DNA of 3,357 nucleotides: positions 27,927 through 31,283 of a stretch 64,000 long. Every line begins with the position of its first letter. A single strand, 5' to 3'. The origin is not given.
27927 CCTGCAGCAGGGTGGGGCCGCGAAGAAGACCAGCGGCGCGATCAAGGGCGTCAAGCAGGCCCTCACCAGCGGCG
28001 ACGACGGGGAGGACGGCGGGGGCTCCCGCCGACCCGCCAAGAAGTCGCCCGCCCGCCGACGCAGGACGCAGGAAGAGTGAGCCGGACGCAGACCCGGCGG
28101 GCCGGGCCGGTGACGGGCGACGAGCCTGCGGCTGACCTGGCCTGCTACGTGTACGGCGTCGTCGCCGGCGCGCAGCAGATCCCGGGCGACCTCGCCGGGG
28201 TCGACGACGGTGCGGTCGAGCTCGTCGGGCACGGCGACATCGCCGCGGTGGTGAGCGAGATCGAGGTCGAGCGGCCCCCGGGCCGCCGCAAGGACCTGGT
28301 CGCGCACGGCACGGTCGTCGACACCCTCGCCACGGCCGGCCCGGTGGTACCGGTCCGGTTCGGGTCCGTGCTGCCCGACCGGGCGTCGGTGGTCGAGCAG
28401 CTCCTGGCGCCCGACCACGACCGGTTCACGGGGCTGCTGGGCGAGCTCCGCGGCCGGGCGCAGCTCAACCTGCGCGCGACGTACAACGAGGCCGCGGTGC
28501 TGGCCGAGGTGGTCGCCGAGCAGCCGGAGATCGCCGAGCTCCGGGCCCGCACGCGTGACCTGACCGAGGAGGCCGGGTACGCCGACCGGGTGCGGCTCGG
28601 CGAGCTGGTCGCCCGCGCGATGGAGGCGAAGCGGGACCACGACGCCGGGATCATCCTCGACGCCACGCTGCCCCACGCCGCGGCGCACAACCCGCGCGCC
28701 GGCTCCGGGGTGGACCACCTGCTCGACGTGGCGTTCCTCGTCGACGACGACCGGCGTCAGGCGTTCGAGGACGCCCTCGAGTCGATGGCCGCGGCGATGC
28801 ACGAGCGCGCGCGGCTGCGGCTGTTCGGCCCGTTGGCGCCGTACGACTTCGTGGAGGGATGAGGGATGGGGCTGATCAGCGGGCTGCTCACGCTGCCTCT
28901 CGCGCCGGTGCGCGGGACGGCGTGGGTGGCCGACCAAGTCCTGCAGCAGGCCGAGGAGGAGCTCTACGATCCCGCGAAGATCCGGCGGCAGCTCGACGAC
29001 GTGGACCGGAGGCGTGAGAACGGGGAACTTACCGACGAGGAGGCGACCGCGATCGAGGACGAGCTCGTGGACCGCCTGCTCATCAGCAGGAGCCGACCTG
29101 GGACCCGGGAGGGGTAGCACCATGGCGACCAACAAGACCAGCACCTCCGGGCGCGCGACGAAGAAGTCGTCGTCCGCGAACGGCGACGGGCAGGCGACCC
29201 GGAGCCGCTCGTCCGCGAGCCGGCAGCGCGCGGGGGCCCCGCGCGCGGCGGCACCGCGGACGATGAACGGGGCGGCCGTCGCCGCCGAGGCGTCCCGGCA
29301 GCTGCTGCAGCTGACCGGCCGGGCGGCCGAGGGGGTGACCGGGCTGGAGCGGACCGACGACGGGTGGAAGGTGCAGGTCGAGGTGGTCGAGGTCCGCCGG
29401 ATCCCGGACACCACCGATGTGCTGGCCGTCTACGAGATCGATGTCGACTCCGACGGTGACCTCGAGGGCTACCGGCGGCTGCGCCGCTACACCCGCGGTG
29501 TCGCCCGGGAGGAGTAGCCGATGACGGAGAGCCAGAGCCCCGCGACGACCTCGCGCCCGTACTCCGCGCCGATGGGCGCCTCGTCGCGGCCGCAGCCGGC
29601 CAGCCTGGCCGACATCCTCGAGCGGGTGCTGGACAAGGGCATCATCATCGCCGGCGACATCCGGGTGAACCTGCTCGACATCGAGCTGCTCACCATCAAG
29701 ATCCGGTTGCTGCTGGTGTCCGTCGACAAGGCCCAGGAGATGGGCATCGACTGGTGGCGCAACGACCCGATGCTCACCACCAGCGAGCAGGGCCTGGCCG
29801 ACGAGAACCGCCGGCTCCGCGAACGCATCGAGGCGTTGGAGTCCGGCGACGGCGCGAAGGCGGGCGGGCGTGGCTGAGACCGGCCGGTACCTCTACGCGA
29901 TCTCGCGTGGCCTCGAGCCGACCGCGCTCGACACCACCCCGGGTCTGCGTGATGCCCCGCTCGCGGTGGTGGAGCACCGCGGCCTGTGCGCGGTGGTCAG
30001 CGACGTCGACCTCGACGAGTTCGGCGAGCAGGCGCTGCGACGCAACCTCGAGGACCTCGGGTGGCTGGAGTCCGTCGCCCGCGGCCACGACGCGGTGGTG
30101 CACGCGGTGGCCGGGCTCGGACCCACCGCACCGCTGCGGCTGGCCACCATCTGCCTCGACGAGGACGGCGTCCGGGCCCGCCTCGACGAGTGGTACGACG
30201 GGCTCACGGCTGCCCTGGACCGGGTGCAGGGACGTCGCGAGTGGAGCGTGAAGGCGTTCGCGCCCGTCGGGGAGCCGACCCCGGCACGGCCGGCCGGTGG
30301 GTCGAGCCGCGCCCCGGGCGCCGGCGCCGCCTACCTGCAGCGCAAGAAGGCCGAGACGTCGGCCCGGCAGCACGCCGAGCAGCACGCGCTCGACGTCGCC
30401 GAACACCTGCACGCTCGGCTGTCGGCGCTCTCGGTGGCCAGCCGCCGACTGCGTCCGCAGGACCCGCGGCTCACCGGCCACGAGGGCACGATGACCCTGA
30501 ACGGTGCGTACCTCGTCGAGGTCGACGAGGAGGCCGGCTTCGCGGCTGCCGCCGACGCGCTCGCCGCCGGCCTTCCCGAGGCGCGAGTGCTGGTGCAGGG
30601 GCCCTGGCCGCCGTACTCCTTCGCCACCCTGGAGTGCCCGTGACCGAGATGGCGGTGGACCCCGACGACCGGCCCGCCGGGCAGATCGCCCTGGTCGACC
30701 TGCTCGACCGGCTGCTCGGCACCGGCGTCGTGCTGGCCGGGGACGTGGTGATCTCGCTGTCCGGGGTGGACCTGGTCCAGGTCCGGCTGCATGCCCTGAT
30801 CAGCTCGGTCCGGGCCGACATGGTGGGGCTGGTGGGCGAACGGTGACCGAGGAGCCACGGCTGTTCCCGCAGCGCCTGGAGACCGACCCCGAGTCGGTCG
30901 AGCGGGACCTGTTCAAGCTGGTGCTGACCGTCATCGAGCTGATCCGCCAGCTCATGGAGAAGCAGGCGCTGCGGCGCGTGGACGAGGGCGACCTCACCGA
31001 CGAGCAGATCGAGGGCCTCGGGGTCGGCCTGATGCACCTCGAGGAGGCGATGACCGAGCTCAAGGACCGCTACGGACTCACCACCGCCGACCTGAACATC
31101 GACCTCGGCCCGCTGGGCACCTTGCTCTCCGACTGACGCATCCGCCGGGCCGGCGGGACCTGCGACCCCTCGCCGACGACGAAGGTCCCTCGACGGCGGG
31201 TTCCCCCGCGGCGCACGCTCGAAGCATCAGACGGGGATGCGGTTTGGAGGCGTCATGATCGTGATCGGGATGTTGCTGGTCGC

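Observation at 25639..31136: Compact 10-gene gas-vesicle cluster without gvpN or gvpC, led by two non-canonical genes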

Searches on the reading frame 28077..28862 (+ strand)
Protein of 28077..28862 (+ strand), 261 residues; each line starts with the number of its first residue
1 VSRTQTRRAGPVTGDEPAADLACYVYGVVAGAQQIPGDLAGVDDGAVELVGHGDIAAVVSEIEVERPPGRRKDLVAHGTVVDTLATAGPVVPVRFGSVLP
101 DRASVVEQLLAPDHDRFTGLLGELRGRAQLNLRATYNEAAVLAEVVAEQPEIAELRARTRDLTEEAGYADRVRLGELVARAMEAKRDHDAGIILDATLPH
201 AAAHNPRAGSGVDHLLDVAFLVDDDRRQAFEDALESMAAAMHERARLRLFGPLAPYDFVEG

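Call 5: search_protein_families(library=pfam, proteins=[window:28077-28859:+], max_evalue=0.01)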
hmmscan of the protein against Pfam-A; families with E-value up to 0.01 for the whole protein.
window:28077-28859:+ (261 aa): 1 family
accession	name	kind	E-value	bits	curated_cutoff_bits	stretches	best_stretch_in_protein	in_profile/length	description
PF06386.16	GvpL_GvpF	-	3.7e-62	211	23.6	1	22-260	1-245/245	Gas vesicle synthesis protein GvpL/GvpF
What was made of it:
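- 28077..28862 (+): gvpF. PF06386 3.7e-62 (call 5)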

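Call 9: search_protein_families(library=ncbifam, proteins=[window:28077-28859:+], max_evalue=0.01)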
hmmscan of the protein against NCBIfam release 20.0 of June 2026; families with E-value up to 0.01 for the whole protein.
window:28077-28859:+ (261 aa): 2 families
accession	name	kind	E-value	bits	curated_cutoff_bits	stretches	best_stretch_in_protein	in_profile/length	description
NF052351.1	GasVProtGvpFCyan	equivalog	7.8e-19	68.4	350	1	39-259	5-225/227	gas vesicle protein GvpF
NF045778.1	gas_vesic_GvpL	equivalog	6.9e-15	55.5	200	1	24-259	4-256/260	gas vesicle protein GvpL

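Call 17: search_dna_similar(query=window:28077-28859:+, collection=plasmids, mode=protein, max_rows=30)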
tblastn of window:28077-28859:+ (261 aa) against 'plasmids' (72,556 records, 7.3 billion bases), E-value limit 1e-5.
Records with a match: 17; places in all: 20; records where one place covers at least 80% of the query: 14.
Best place of each record, by identity: <60% 17.
By first word of the organism name: Rhodococcus 7; Streptomyces 3; Methylocella 2; Nonomuraea 1; Kitasatospora 1; Octadecabacter 1; Spartinivicinus 1; Nostoc 1.
By predicted mobility (MOB-suite, as given by PLSDB): non-mobilizable 10; mobilizable 7.
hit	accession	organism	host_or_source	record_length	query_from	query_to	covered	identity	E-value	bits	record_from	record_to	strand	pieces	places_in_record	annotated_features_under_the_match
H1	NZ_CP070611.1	Rhodococcus koreensis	cell culture,rhizosphere of apple ...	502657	1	259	99%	39.6%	3e-39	151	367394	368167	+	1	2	GvpL/GvpF family gas vesicle protein | gvpJ: gas vesicle protein GvpJ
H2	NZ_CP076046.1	Rhodococcus sp. USK10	-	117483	2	259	99%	38.8%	3e-38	149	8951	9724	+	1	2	GvpL/GvpF family gas vesicle protein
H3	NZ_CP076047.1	Rhodococcus sp. USK10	-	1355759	13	259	95%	39.3%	9e-38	147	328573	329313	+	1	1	record has no annotation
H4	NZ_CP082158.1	Rhodococcus opacus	bacterial isolate,soil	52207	23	259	91%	40.5%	7e-36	142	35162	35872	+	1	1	GvpL/GvpF family gas vesicle protein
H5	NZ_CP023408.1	Streptomyces fungicidicus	Pig,cell culture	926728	8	258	96%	37.6%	2e-19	94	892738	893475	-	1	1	GvpL/GvpF family gas vesicle protein | gvpJ: gas vesicle protein GvpJ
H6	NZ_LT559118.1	Nonomuraea gerenzanensis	-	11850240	11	259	95%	37.1%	4e-39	151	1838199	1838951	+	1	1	none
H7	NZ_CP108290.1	Kitasatospora sp. NBC_00039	-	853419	20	259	92%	34.3%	9e-21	98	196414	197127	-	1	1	GvpL/GvpF family gas vesicle protein | gas vesicle structural protein GvpA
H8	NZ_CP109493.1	Streptomyces sp. NBC_01435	-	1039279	21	261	92%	33.5%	5e-14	79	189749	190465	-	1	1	record has no annotation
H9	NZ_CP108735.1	Streptomyces sp. NBC_00984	-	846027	21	259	92%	33.6%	1e-12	75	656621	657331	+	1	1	GvpL/GvpF family gas vesicle protein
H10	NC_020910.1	Octadecabacter arcticus 238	150 km offshore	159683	24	259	90%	31.3%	5e-29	122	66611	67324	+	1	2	GvpL/GvpF family gas vesicle protein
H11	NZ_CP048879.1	Spartinivicinus ruber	pure culture,coastal sediment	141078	24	260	91%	28.7%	1e-23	107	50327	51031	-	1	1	GvpL/GvpF family gas vesicle protein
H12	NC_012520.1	Rhodococcus opacus B4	-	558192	16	192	68%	38.4%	6e-20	96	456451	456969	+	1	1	none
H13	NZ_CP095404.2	Rhodococcus opacus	Whole organism,nitrophenolics and ...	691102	16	192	68%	38.4%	6e-20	96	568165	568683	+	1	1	none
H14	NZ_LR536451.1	Methylocella tundrae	-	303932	21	260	92%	26.9%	2e-10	68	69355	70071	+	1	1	GvpL/GvpF family gas vesicle protein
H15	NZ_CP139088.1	Methylocella tundrae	Single cell,tundra wetland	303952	21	260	92%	26.9%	2e-10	68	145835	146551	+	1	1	GvpL/GvpF family gas vesicle protein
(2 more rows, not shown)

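Call 18: get_annotated_region(hit=H5, flank=7000)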
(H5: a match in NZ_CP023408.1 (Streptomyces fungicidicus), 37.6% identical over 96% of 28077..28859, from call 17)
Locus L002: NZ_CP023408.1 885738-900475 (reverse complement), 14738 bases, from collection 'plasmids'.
description: Streptomyces fungicidicus strain TXX3120 plasmid p1, complete sequence
organism: Streptomyces fungicidicus (NCBI taxid 68203)
taxonomy: Bacteria; Actinomycetota; Actinomycetes; Kitasatosporales; Streptomycetaceae; Streptomyces; Streptomyces fungicidicus
host: -; source: Pig,cell culture; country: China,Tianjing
typing (MOB-suite, as given by PLSDB): non-mobilizable
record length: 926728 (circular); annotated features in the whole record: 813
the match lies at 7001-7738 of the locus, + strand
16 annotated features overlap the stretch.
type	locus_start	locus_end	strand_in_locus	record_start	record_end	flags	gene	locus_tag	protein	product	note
CDS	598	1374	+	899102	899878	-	-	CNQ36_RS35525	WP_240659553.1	DUF6232 family protein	-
CDS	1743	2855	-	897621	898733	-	-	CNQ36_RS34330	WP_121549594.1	ABC transporter substrate-binding protein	-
CDS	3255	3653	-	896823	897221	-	-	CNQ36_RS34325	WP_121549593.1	hypothetical protein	-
CDS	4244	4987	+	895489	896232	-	-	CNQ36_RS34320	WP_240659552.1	winged helix-turn-helix domain-containing protein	-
CDS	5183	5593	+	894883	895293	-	-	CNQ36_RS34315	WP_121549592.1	hypothetical protein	-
CDS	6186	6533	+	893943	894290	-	-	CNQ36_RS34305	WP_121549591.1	gas vesicle protein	-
CDS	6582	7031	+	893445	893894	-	gvpJ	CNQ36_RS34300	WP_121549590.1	gas vesicle protein GvpJ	-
CDS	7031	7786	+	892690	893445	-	-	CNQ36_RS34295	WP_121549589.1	GvpL/GvpF family gas vesicle protein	-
CDS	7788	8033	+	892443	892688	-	-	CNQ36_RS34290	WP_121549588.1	gas vesicle protein GvpG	-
CDS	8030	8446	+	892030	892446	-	-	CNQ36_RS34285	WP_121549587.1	gas vesicle protein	-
CDS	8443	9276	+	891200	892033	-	-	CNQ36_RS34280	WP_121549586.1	GvpL/GvpF family gas vesicle protein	-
CDS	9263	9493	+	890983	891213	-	-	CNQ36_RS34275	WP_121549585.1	gas vesicle protein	-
CDS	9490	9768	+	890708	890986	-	-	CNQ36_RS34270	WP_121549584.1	gas vesicle protein K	-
CDS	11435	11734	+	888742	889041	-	-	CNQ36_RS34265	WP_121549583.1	hypothetical protein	-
CDS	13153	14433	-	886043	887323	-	-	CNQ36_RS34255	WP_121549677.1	MFS transporter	GO:0055085 - transmembrane transport [Evidence IEA]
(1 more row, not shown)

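Call 19: get_annotated_region(hit=H1, flank=7000)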
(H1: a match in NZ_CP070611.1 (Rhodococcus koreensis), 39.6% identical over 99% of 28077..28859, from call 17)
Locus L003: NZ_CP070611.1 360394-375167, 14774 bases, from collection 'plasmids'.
description: Rhodococcus koreensis strain R85 plasmid unnamed2, complete sequence
organism: Rhodococcus koreensis (NCBI taxid 99653)
taxonomy: Bacteria; Actinomycetota; Actinomycetes; Mycobacteriales; Nocardiaceae; Rhodococcus; Rhodococcus koreensis
host: -; source: cell culture,rhizosphere of apple plantlets grown in replant diseased soil; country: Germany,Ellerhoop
typing (MOB-suite, as given by PLSDB): non-mobilizable; replicon rep_cluster_313
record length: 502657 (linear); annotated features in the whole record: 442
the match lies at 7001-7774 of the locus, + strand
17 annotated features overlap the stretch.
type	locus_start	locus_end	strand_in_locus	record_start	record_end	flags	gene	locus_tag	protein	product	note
CDS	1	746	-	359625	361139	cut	-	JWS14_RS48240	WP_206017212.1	M15 family metallopeptidase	-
CDS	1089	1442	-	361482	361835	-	-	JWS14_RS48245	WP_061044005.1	hypothetical protein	-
CDS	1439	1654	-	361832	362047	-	-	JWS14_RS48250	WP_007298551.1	hypothetical protein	-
CDS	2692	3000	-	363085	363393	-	-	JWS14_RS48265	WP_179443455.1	hypothetical protein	-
CDS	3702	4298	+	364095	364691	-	-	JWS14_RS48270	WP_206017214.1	hypothetical protein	-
CDS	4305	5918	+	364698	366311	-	-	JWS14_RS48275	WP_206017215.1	SRPBCC family protein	-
CDS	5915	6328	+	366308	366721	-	gvpJ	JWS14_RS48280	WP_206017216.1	gas vesicle protein GvpJ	-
CDS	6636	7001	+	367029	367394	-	gvpJ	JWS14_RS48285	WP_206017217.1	gas vesicle protein GvpJ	-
CDS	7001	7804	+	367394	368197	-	-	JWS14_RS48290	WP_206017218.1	GvpL/GvpF family gas vesicle protein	-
CDS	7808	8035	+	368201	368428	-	-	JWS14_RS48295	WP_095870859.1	gas vesicle protein GvpG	-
CDS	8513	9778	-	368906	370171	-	-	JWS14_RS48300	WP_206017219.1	hypothetical protein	-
CDS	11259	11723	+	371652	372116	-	-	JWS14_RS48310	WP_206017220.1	DUF4190 domain-containing protein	-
CDS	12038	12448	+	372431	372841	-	-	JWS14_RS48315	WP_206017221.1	PAS domain-containing protein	-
CDS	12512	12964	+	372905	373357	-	-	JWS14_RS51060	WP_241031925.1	hypothetical protein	-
CDS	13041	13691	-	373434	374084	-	-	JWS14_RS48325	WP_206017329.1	helix-turn-helix domain-containing protein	-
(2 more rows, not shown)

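Call 75: list_cluster_members(proteins=[P0001, window:28077-28859:+, window:25639-26466:+])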
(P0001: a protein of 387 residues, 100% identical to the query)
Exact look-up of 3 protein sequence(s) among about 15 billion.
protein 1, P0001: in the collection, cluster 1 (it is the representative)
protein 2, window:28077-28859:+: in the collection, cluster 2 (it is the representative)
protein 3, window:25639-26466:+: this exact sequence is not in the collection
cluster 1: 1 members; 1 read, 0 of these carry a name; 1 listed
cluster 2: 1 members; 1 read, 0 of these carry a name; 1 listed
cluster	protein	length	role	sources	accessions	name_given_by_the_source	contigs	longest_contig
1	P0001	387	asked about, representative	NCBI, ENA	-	-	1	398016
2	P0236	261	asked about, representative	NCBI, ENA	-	-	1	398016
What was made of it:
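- The source appears to be an unnamed 398-kb contig (call 75), so an assembly error is equally likely.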

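Call 76: find_encoding_contigs(protein=window:28077-28862:+, flank=2000, max_places=2)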
Protein window:28077-28862:+ (261 aa): 1 contig read that carries it; 1 place shown.
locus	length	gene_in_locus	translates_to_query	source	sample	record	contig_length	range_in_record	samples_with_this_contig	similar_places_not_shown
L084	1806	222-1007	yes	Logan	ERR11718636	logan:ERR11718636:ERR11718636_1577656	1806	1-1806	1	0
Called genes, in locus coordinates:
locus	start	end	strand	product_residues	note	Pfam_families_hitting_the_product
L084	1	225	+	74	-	?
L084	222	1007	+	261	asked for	PF06386:GvpL_GvpF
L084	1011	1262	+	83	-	PF05120:GvpG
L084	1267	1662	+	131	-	PF05800:GvpO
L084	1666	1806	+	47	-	?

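Call 82: get_annotated_region(hit=H10, flank=9000)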
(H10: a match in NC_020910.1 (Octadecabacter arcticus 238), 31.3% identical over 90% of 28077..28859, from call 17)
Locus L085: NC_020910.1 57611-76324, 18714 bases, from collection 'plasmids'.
description: Octadecabacter arcticus 238 plasmid pOA238_160, complete sequence
organism: Octadecabacter arcticus 238 (NCBI taxid 391616)
taxonomy: Bacteria; Pseudomonadota; Alphaproteobacteria; Rhodobacterales; Roseobacteraceae; Octadecabacter; Octadecabacter arcticus; Octadecabacter arcticus 238
host: -; source: 150 km offshore; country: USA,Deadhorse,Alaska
typing (MOB-suite, as given by PLSDB): mobilizable; replicon rep_cluster_291; relaxase MOBP
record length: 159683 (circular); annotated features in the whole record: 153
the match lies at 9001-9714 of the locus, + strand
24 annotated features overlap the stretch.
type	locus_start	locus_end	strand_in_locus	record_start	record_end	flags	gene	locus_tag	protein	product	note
CDS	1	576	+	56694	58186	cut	-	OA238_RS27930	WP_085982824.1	IS3 family transposase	-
CDS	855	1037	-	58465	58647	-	-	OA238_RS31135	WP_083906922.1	hypothetical protein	-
CDS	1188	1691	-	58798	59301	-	-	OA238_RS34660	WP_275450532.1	transposase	-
CDS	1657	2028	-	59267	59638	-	-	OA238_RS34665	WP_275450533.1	transposase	-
CDS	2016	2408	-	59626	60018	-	-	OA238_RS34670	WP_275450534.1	transposase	-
CDS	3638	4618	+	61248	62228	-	-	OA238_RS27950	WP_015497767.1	integrase core domain-containing protein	GO:0015074 - DNA integration [Evidence IEA]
CDS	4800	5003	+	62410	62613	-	gvpA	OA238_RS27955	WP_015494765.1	gas vesicle structural protein GvpA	-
CDS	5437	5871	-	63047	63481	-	-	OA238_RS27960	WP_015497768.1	hypothetical protein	-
CDS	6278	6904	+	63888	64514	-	-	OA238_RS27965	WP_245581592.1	hypothetical protein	-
CDS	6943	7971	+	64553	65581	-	gvpN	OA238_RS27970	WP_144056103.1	gas vesicle protein GvpN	GO:0031412 - gas vesicle organization [Evidence IEA]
CDS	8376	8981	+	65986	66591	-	-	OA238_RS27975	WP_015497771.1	Hsp20/alpha crystallin family protein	-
CDS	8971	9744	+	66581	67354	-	-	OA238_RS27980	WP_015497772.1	GvpL/GvpF family gas vesicle protein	-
CDS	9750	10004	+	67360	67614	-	-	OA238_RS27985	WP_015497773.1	gas vesicle protein GvpG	-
CDS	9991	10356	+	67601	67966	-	gvpO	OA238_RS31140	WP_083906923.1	gas vesicle protein GvpO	GO:0031412 - gas vesicle organization [Evidence IEA]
CDS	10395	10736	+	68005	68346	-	-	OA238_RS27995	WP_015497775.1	gas vesicle protein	-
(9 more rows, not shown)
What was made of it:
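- Closest known: Gas-vesicle clusters with GvpN. Same: They share the core families A, F/L, G, J/S(M), K and O. Octadecabacter has the same F-G-O-J-L..K block (call 82).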

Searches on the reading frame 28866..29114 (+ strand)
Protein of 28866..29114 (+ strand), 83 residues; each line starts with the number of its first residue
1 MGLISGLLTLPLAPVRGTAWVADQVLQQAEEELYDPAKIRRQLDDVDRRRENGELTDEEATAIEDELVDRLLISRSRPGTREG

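Call 5: search_protein_families(library=pfam, proteins=[window:28866-29114:+], max_evalue=0.01)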
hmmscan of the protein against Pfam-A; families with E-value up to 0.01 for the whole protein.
window:28866-29114:+ (83 aa): 2 families
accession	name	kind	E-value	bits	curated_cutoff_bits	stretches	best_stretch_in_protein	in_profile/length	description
PF05120.17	GvpG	-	2.1e-27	95.5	30.6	1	7-71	1-65/67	Gas vesicle protein G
PF09851.14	SHOCT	-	0.0098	16.1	27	0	42-59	2-19/28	Short C-terminal domain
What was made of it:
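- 28866..29117 (+): gvpG. PF05120 2.1e-27 (call 5)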

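Call 9: search_protein_families(library=ncbifam, proteins=[window:28866-29114:+], max_evalue=0.01)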
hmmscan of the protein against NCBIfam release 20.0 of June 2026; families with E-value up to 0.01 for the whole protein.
window:28866-29114:+ (83 aa): 1 family
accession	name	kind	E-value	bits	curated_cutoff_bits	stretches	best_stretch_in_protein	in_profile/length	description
TIGR03142.1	cytochro_ccmI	equivalog_domain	0.0003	21.1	29.3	1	21-73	23-75/118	c-type cytochrome biogenesis protein CcmI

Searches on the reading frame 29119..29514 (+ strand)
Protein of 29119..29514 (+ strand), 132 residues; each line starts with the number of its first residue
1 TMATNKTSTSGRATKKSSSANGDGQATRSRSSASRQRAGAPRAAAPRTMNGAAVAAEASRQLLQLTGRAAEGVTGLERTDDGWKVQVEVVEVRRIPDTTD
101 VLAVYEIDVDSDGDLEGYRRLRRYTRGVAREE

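Call 5: search_protein_families(library=pfam, proteins=[window:29119-29514:+], max_evalue=0.01)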
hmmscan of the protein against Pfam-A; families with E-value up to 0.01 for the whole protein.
window:29119-29514:+ (132 aa): 1 family
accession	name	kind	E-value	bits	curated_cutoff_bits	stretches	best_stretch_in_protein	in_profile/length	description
PF05800.16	GvpO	-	1.4e-31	108.8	25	1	45-128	9-92/94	Gas vesicle synthesis protein GvpO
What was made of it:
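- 29122..29517 (+): gvpO. PF05800 1.4e-31 (call 5)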

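Call 9: search_protein_families(library=ncbifam, proteins=[window:29122-29514:+], max_evalue=0.01)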
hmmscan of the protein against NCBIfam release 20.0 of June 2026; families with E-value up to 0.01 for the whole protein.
window:29122-29514:+ (131 aa): 1 family
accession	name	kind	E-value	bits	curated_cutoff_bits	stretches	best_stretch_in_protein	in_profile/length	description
NF004043.1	PRK05560.1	equivalog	0.0079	14.2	902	1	49-128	659-731/798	DNA gyrase subunit A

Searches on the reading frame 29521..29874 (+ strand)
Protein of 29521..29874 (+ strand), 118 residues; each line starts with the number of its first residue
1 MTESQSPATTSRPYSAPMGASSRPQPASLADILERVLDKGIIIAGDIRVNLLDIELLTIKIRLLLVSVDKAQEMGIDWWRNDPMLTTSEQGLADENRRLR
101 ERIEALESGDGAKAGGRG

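Call 5: search_protein_families(library=pfam, proteins=[window:29521-29874:+], max_evalue=0.01)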
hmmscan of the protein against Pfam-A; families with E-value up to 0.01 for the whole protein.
window:29521-29874:+ (118 aa): 1 family
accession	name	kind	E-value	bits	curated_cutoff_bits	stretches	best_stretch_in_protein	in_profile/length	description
PF00741.23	Gas_vesicle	-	1.8e-14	54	25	1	28-65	1-38/39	Gas vesicle protein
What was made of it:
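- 29521..29877 (+): gvpJ. PF00741 1.8e-14 (call 5)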

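Call 9: search_protein_families(library=ncbifam, proteins=[window:29521-29874:+], max_evalue=0.01)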
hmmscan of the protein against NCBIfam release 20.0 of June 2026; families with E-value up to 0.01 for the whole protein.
window:29521-29874:+ (118 aa): 5 families
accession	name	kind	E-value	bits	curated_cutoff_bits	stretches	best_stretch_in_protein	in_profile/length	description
NF006874.0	PRK09371.1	subfamily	3.8e-12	46.1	100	1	22-69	5-52/71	gas vesicle structural protein GvpA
NF046090.2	halo_gas_GvpJ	exception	5.2e-12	45.7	125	1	26-78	5-57/73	gas vesicle protein GvpJ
NF046092.1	halo_gas_GvpA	exception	5.9e-12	45.6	112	1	24-69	1-46/64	gas vesicle protein GvpA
NF006872.0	PRK09368.1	subfamily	1.9e-11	44.2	151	1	18-69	8-57/143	gas vesicle structural protein GvpA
NF046091.2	halo_gas_GvpM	exception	0.0003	20.5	109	1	25-76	7-58/67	gas vesicle protein GvpM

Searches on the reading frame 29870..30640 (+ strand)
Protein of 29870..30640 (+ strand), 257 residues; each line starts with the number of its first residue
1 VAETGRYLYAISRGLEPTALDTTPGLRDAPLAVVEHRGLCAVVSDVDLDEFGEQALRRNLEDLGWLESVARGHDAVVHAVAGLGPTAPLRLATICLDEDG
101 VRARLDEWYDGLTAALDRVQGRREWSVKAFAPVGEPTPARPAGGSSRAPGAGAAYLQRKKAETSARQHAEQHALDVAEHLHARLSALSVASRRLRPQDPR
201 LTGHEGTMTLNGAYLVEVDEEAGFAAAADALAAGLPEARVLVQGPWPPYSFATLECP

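Call 5: search_protein_families(library=pfam, proteins=[window:29870-30640:+], max_evalue=0.01)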
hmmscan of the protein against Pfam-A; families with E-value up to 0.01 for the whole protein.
window:29870-30640:+ (257 aa): 1 family
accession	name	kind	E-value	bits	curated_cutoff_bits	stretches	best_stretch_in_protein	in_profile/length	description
PF06386.16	GvpL_GvpF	-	2.8e-54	185.2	23.6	1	5-252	1-244/245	Gas vesicle synthesis protein GvpL/GvpF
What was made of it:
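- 29870..30643 (+): gvpL. PF06386 2.8e-54 (call 5)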

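Call 9: search_protein_families(library=ncbifam, proteins=[window:29870-30640:+], max_evalue=0.01)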
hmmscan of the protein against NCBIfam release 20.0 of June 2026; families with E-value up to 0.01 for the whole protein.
window:29870-30640:+ (257 aa): 2 families
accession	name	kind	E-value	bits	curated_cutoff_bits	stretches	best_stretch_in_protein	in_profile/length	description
NF045778.1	gas_vesic_GvpL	equivalog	1.6e-15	57.5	200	1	5-252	2-256/260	gas vesicle protein GvpL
NF052351.1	GasVProtGvpFCyan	equivalog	0.0038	17.1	350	0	206-236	178-208/227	gas vesicle protein GvpF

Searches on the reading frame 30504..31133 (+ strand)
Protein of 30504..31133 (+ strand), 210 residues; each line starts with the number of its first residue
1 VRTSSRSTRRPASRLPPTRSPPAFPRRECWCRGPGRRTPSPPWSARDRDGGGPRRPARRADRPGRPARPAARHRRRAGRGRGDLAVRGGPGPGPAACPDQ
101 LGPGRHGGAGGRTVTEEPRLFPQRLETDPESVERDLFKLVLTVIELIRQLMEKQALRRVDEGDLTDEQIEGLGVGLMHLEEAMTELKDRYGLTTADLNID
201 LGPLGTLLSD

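Call 5: search_protein_families(library=pfam, proteins=[window:30504-31133:+], max_evalue=0.01)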
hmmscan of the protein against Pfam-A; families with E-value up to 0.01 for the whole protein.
window:30504-31133:+ (210 aa): 1 family
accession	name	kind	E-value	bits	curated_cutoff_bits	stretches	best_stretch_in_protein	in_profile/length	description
PF05121.17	GvpK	-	2.6e-34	117.6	25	1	124-208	1-85/85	Gas vesicle protein K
